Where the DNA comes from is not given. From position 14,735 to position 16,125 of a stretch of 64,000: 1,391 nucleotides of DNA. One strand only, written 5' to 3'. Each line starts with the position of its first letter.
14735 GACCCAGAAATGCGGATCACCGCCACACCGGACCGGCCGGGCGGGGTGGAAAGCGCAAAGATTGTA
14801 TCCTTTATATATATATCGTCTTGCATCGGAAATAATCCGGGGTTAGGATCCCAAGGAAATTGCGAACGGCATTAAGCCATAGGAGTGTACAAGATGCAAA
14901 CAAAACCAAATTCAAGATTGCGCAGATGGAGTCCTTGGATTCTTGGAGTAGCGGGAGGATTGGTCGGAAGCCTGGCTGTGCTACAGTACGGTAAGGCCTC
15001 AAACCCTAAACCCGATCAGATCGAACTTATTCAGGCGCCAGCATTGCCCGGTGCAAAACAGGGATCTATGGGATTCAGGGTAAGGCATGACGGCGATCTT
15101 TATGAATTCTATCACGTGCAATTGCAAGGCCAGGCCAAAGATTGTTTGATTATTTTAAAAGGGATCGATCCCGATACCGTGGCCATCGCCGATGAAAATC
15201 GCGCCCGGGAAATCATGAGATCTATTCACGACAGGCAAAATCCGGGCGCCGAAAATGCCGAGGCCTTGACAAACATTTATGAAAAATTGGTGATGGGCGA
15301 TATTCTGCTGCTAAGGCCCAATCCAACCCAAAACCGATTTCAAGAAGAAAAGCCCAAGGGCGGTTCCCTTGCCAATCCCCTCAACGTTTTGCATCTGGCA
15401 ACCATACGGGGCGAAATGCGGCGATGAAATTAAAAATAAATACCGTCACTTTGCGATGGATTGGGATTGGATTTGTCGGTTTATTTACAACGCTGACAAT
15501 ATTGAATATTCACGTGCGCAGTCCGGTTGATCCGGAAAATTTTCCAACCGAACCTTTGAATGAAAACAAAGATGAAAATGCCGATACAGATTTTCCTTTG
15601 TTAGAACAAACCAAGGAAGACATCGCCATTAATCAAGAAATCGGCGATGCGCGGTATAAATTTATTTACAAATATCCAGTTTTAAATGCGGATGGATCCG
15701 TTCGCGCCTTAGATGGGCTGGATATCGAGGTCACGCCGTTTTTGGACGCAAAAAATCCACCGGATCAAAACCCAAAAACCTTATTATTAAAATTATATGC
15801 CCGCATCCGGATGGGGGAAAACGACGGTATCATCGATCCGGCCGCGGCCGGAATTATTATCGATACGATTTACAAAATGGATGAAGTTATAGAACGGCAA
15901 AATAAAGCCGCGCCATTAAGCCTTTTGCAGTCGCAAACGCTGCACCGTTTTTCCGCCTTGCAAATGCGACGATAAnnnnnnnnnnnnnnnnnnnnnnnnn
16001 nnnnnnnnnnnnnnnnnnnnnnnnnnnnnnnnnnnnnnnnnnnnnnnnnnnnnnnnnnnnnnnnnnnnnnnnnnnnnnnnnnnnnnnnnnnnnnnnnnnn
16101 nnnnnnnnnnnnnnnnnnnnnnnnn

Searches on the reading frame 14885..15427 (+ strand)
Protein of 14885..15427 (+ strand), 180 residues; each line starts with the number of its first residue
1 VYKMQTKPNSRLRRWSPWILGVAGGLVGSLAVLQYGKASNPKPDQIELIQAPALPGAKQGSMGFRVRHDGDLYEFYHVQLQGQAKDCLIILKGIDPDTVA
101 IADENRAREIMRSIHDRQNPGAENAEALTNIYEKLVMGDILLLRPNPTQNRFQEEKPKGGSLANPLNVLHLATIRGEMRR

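Call 5: search_protein_families(library=pfam, proteins=[window:14885-15427:+], max_evalue=0.1)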
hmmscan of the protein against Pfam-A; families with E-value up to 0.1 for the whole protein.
window:14885-15427:+ (180 aa): 0 families

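Call 57: search_protein_families(library=padloc, proteins=[window:14885-15427:+], max_evalue=1)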
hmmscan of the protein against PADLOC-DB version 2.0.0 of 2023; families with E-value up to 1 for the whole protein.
window:14885-15427:+ (180 aa): 1 family
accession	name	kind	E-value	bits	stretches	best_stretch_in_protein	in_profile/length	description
PDLC00437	ThsB1|ThsB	-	0.0035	15.4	1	5-38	46-79/129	TIR-like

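Call 58: search_protein_families(library=phrogs, proteins=[window:14885-15427:+], max_evalue=1)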
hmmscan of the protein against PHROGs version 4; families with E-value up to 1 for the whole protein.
window:14885-15427:+ (180 aa): 0 families

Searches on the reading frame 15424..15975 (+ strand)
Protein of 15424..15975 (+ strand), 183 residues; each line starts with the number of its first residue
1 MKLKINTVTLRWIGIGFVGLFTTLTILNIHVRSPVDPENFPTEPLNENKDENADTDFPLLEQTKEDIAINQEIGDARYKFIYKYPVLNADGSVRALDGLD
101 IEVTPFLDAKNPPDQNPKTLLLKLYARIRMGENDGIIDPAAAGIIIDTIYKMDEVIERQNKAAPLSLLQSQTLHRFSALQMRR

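Call 5: search_protein_families(library=pfam, proteins=[window:15424-15975:+], max_evalue=0.1)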
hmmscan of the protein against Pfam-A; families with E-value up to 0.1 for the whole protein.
window:15424-15975:+ (183 aa): 0 families

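Call 57: search_protein_families(library=padloc, proteins=[window:15424-15975:+], max_evalue=1)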
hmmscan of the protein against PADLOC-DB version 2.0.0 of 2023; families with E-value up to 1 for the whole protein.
window:15424-15975:+ (183 aa): 0 families

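Call 58: search_protein_families(library=phrogs, proteins=[window:15424-15975:+], max_evalue=1)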
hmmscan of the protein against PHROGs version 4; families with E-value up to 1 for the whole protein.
window:15424-15975:+ (183 aa): 1 family
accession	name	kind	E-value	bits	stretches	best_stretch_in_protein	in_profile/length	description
phrog_33548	-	unknown function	0.11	11.6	1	3-72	220-288/721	-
